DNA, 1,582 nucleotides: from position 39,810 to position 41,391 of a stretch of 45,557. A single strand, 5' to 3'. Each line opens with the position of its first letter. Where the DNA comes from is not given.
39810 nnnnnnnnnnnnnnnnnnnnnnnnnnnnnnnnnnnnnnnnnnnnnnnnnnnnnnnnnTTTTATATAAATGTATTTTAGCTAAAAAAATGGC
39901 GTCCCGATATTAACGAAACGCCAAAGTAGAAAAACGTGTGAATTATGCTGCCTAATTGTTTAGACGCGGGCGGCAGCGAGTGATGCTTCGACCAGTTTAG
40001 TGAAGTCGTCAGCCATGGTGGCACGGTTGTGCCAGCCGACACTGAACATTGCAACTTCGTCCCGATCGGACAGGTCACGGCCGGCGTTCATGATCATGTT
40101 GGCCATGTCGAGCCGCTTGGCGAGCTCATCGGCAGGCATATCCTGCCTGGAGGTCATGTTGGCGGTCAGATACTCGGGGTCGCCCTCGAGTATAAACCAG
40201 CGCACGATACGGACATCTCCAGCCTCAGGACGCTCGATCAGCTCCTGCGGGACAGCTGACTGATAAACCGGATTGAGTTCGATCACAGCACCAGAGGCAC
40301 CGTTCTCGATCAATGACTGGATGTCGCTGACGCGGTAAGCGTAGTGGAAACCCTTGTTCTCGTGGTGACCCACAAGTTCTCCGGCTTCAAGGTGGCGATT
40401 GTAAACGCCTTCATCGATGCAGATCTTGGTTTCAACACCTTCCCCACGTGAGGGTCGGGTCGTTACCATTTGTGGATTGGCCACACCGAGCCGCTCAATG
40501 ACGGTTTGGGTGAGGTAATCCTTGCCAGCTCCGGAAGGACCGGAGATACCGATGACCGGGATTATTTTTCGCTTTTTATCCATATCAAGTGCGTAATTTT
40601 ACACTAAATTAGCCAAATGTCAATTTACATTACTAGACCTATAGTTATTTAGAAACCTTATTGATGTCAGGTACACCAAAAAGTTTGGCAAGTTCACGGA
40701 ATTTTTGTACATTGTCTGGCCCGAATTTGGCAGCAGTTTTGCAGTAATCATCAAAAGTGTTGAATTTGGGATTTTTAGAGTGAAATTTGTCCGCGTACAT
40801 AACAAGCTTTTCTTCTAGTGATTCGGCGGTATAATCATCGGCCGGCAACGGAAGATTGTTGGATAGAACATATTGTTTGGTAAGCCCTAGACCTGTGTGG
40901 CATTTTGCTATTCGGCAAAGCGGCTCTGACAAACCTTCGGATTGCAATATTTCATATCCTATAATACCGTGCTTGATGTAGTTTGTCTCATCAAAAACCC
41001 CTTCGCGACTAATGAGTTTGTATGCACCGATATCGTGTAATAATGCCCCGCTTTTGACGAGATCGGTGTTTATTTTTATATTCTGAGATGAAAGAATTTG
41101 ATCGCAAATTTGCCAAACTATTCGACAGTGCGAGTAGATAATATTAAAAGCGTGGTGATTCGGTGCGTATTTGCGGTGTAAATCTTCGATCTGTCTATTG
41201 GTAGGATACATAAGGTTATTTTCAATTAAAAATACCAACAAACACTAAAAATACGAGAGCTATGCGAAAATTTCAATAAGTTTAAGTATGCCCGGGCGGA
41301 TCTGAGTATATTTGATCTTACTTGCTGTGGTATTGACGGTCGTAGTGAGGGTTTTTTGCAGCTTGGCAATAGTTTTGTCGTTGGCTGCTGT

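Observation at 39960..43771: Two divergent guanylate-kinase-like genes bracketing a soluble GT2 and an HD hydrolase: candidate nucleotide-modification system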

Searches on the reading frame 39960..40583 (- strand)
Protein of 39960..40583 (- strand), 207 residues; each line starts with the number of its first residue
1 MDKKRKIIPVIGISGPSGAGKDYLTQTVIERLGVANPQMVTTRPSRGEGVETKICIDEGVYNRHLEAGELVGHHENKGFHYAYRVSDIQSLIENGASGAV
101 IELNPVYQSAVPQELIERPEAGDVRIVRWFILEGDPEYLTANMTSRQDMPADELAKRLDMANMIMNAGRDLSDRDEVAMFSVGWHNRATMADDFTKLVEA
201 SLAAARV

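Call 3: search_protein_families(library=pfam, proteins=[window:39960-40583:-], max_evalue=0.1)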
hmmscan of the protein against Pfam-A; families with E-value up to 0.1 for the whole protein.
window:39960-40583:- (207 aa): 1 family
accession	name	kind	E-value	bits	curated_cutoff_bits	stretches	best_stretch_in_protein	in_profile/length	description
PF00625.27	Guanylate_kin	-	0.0031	17.7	25.2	1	13-100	7-97/182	Guanylate kinase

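Call 4: search_protein_families(library=ncbifam, proteins=[window:39960-40583:-], max_evalue=0.1)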
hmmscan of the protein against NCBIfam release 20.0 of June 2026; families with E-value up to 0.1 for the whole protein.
window:39960-40583:- (207 aa): 10 families
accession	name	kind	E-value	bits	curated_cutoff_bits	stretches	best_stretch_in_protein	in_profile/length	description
TIGR03263.1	guanyl_kin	equivalog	6.3e-07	29.2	160.45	1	12-166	5-153/180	guanylate kinase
TIGR02322.1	phosphon_PhnN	equivalog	4.7e-06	26.4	156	1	11-97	4-92/179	phosphonate metabolism protein/1,5-bisphosphokinase (PRPP-forming) PhnN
NF011325.0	PRK14738.1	equivalog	4.3e-05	22.8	263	1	10-166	15-165/206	guanylate kinase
NF004018.0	PRK05480.1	equivalog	0.0035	16.8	180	1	8-39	6-37/210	uridine kinase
NF006746.0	PRK09270.1-5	subfamily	0.0093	14.9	250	1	10-60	23-72/210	nucleoside/nucleotide kinase family protein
NF010004.0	PRK13477.1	equivalog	0.024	13.1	524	1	8-34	285-311/514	bifunctional pantoate--beta-alanine ligase/(d)CMP kinase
NF045497.1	IsobCoAmut_IcmF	equivalog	0.051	11.3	1500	1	3-37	185-219/1076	fused isobutyryl-CoA mutase/GTPase IcmF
NF008816.0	PRK11860.1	equivalog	0.056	11.5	943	1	4-34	439-469/662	bifunctional 3-phosphoshikimate 1-carboxyvinyltransferase/cytidylate kinase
NF006743.0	PRK09270.1-2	equivalog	0.078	12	227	0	10-37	30-57/217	nucleoside/nucleotide kinase family protein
TIGR00017.1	cmk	equivalog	0.096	12.4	135.55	0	9-33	3-27/217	(d)CMP kinase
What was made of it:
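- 39960..40583 (-): Gene D, 207 aa: PhnN-like/Gmk-family P-loop kinase with its own transcription unit. GC is 56%. It is a neighbour rather than a proven member of the module. NCBIfam scores: Gmk 29 bits, PhnN 26 bits (call 4).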

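Call 5: search_protein_families(library=padloc, proteins=[window:39960-40583:-], max_evalue=0.1)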
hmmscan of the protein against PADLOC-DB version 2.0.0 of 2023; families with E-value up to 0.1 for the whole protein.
window:39960-40583:- (207 aa): 1 family
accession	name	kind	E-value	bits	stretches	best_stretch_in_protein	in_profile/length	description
PDLC04140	mad8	-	0.015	12.8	1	10-108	29-95/314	mads_8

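Call 29: find_homologous_proteins(query=window:39960-40583:-)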
Query window:39960-40583:- (207 aa): 30 proteins with E <= 0.001 among 975 candidates.
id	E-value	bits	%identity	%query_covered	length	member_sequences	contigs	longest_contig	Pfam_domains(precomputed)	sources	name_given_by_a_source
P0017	7.7e-132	455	100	100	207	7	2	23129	-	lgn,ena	-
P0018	2.9e-100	352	77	99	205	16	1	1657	-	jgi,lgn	-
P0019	5.1e-53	198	54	92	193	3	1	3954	-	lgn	-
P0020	8.7e-52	194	54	92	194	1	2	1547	PF00625.28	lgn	-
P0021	9.0e-52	194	52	92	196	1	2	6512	PF00625.28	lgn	-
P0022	1.1e-51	194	53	92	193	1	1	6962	PF00625.28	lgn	-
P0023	1.8e-50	190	52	92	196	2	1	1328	-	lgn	-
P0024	1.9e-31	128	42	91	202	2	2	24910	-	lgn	-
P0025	4.8e-23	100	33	94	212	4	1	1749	-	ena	-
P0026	6.0e-23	100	36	93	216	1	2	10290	-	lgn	-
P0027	2.3e-22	98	34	92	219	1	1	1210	-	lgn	-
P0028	3.4e-22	97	36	93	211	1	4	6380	PF00625.28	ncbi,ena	-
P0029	3.4e-22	97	36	98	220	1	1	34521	-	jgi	jgi:ribose 1,5-bisphosphokinase PhnN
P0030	3.7e-22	97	36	93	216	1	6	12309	PF00625.28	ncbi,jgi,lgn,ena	jgi:guanylate kinase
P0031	5.5e-22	97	38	93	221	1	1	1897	-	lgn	-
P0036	1.2e-20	92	39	93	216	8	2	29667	-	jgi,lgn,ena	-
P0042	1.2e-18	86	32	94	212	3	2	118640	-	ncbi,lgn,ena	-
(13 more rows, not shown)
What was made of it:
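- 39960..40583 (-): 30 homologue clusters (call 29).
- Closest known: PhnN, ribose 1,5-bisphosphate phosphokinase. Same: NCBIfam gives a weak hit (26 bits, call 4), and JGI names two D homologues PhnN (call 29).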

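Call 30: find_encoding_contigs(protein=P0024, flank=6000, max_places=2)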
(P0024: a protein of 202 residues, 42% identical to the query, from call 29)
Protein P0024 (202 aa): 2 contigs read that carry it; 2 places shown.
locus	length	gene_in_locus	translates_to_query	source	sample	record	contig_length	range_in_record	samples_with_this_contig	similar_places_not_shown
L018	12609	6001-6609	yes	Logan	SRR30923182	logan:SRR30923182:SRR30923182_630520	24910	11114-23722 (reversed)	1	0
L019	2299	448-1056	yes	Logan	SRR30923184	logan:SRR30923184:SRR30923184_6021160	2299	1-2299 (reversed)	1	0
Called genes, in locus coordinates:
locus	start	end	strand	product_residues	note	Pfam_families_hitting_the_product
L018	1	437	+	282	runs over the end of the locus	-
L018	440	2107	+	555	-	-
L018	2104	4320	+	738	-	-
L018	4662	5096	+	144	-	PF02353:CMAS, PF13489:Methyltransf_23, PF05175:MTS (weak), PF06325:PrmA (weak), PF13847:Methyltransf_31, PF08241:Methyltransf_11, PF08242:Methyltransf_12, PF13649:Methyltransf_25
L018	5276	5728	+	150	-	PF13302:Acetyltransf_3 (weak), PF13420:Acetyltransf_4 (weak), PF00583:Acetyltransf_1, PF13673:Acetyltransf_10, PF13508:Acetyltransf_7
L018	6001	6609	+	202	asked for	-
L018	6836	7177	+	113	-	-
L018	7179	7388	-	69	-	-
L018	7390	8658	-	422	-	PF00496:SBP_bac_5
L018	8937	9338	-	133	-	PF04020:Phage_holin_4_2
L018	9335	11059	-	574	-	PF01841:Transglut_core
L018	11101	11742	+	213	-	PF01726:LexA_DNA_bind, PF00717:Peptidase_S24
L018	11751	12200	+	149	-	-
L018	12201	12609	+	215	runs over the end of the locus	PF00590:TP_methylase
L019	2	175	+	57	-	?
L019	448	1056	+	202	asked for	-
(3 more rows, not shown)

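Call 31: find_encoding_contigs(protein=P0042, flank=6000, max_places=2)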
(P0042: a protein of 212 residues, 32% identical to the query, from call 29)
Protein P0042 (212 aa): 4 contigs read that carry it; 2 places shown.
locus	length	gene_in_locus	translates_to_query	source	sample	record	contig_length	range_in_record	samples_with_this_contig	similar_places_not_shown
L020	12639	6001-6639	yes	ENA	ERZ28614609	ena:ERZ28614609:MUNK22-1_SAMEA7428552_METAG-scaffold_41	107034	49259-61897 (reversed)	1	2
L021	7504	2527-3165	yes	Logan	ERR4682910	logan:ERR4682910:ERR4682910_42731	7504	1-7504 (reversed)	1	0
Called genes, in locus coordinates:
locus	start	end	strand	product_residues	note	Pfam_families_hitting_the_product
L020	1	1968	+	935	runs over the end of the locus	PF26449:DUF8128 (faint), PF12696:TraG-D_C (faint), PF01935:DUF87 (weak), PF10412:TrwB_AAD_bind (faint)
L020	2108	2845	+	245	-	PF13814:Replic_Relax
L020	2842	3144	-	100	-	PF11171:DUF2958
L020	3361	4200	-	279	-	PF16656:Pur_ac_phosph_N (weak), PF16655:PhoD_N (faint)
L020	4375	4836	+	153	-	-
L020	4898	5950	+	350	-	-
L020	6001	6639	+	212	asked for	-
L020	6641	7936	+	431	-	PF01210:NAD_Gly3P_dh_N (faint), PF03721:UDPG_MGDP_dh_N, PF03807:F420_oxidored (faint), PF00984:UDPG_MGDP_dh, PF03720:UDPG_MGDP_dh_C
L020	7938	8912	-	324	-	PF01073:3Beta_HSD, PF01370:Epimerase, PF02719:Polysacc_synt_2, PF04321:RmlD_sub_bind, PF05368:NmrA, PF13460:NAD_binding_10, PF16363:GDP_Man_Dehyd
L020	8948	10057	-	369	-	PF00438:S-AdoMet_synt_N, PF02772:S-AdoMet_synt_M, PF02773:S-AdoMet_synt_C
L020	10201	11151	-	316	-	PF03706:LPG_synthase_TM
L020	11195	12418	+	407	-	PF13439:Glyco_transf_4 (faint), PF20706:GT4-conflict, PF00534:Glycos_transf_1, PF13692:Glyco_trans_1_4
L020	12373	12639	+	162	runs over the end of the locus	PF02643:DUF192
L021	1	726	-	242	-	?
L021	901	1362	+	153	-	-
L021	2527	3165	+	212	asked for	-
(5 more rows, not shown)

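Call 32: find_encoding_contigs(protein=P0036, flank=6000, max_places=2)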
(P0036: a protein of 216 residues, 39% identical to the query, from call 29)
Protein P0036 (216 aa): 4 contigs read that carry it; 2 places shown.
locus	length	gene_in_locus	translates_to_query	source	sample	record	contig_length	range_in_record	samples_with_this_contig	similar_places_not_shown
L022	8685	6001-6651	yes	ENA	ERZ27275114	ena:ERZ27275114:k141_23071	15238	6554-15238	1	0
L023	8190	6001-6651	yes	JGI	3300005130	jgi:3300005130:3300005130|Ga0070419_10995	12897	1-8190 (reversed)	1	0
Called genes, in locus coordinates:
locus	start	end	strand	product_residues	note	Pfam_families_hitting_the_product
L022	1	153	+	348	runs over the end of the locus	PF07907:YibE_F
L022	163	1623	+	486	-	PF13555:AAA_29 (faint), PF00005:ABC_tran, PF00006:ATP-synt_ab (faint), PF02463:SMC_N (faint), PF03193:RsgA_GTPase (faint), PF13175:AAA_15 (faint), PF13238:AAA_18 (faint), PF00005:ABC_tran, +3 more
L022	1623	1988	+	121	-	-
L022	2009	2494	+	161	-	PF13238:AAA_18 (weak), PF13671:AAA_33 (weak), PF01202:SKI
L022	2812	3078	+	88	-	-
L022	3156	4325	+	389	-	PF07690:MFS_1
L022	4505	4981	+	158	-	-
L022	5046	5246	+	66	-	-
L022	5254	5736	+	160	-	-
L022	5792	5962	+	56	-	-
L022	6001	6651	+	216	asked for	-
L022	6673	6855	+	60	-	-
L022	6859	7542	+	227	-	-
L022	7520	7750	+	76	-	-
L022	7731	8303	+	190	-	-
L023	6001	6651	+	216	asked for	-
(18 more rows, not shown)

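Call 47: find_encoding_contigs(protein=P0022, flank=7000, max_places=3)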
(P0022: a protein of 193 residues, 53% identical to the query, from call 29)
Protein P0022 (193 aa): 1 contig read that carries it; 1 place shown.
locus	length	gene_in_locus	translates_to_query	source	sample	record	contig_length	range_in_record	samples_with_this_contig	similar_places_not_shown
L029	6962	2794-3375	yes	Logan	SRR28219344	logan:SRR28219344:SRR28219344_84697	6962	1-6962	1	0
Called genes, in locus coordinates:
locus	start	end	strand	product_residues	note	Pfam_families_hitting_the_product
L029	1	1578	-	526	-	?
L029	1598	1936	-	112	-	PF01588:tRNA_bind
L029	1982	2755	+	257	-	PF08282:Hydrolase_3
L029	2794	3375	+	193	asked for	PF00625:Guanylate_kin (weak)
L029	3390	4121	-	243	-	PF00696:AA_kinase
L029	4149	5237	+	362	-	PF03816:LytR_cpsA_psr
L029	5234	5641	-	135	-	-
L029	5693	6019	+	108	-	PF00254:FKBP_C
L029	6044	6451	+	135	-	PF00436:SSB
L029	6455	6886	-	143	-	-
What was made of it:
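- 39960..40583 (-): The five relatives looked up, at 29-54% identity, sit in unrelated contexts (calls 30-32, 47).
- D relatives at 29-54% identity sit elsewhere, next to housekeeping genes (calls 30-32, 47).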

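Call 69: search_solved_structures(query=window:39960-40583:-, max_evalue=1, show_alignments=2)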
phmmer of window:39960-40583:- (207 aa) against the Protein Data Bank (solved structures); distinct sequences matched with E-value up to 1: 8.
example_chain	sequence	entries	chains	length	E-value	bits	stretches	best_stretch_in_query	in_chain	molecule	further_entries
9jae_A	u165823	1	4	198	0.0097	19.1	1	10-89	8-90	Guanylate kinase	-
8pts_A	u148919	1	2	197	0.012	18.8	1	10-89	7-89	Guanylate kinase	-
6nui_A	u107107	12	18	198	0.012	18.8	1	10-89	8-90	Guanylate kinase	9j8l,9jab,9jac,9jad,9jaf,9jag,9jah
3lnc_A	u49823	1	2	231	0.026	17.7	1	10-100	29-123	Guanylate kinase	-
7n61_0M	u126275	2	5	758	0.11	15.7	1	4-51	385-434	FAP225 | Unknown protein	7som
6c2u_A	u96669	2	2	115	0.17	15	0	4-40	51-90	phosphate-loop protein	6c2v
3tr0_A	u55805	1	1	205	0.35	14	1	12-82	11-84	Guanylate kinase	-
1wdt_A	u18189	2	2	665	0.73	13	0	42-88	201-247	elongation factor G homolog | Elongation factor G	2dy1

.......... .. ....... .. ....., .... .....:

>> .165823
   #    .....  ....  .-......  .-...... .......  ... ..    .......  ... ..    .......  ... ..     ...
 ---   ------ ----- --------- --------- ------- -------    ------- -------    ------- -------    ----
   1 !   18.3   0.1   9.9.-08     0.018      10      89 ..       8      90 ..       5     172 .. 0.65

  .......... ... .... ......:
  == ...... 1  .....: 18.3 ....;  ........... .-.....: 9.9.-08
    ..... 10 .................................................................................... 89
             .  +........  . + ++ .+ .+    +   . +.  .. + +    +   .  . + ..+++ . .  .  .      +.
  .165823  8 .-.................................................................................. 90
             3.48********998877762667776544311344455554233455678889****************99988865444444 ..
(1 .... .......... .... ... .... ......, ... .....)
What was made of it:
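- On Guanylate kinase (Gmk): It has only weak sequence hits to Gmk (E 0.01, call 69).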

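Call 88: search_protein_families(library=phrogs, proteins=[window:39960-40583:-], max_evalue=0.01)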
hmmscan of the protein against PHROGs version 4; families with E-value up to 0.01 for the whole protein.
window:39960-40583:- (207 aa): 1 family
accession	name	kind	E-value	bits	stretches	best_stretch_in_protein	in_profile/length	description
phrog_1815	-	other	2.5e-10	41.9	1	13-92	8-89/197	guanylate kinase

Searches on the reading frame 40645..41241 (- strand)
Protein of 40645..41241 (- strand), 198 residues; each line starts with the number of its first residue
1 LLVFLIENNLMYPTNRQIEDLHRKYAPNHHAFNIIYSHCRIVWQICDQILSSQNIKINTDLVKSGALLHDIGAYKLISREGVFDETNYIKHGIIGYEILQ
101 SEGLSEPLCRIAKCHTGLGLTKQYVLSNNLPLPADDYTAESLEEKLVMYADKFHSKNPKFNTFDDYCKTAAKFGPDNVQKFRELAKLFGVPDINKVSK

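Call 3: search_protein_families(library=pfam, proteins=[window:40645-41241:-], max_evalue=0.1)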
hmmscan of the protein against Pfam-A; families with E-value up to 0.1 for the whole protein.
window:40645-41241:- (198 aa): 1 family
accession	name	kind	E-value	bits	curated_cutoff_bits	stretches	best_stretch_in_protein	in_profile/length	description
PF01966.28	HD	-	2.5e-12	47.5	22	1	36-154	2-114/116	HD domain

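Call 4: search_protein_families(library=ncbifam, proteins=[window:40645-41241:-], max_evalue=0.1)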
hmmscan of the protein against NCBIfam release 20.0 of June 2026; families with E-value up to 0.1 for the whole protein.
window:40645-41241:- (198 aa): 6 families
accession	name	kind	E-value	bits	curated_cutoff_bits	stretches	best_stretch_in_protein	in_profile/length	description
TIGR00295.1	TIGR00295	hypoth_equivalog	2.9e-17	62.9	172.35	1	37-171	16-140/164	TIGR00295 family protein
NF009343.0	PRK12703.1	equivalog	9.8e-17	60.8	434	1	30-161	183-300/339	tRNA (cytidine(56)-2'-O)-methyltransferase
TIGR00277.1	HDIG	domain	1.3e-10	41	27.6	1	35-117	5-83/84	HDIG domain-containing metalloprotein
NF045665.1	NTPtran_DVU1551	equivalog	7.2e-06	25.3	315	1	11-161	197-331/359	DVU_1551 family NTP transferase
TIGR03276.1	Phn-HD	hypoth_equivalog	0.026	14.1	214.6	1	61-115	45-98/179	phosphonate degradation HD-domain oxygenase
NF002329.0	PRK01286.1-4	equivalog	0.028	13.7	494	1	37-153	77-187/342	deoxyguanosinetriphosphate triphosphohydrolase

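Call 5: search_protein_families(library=padloc, proteins=[window:40645-41241:-], max_evalue=0.1)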
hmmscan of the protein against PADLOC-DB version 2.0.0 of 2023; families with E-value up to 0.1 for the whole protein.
window:40645-41241:- (198 aa): 2 families
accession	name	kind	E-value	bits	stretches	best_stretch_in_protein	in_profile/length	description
PDLC02079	Cas3b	-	0.0044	13.2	1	34-80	13-57/691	-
PDLC01293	Cas10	-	0.014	12.3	1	63-108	2-35/577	CAS-III; effector_LS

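Call 70: search_solved_structures(query=window:40645-41241:-, max_evalue=1, show_alignments=2)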
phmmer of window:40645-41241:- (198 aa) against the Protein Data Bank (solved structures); distinct sequences matched with E-value up to 1: 0.

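Call 88: search_protein_families(library=phrogs, proteins=[window:40645-41241:-], max_evalue=0.01)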
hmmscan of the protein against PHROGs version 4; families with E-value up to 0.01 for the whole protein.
window:40645-41241:- (198 aa): 0 families
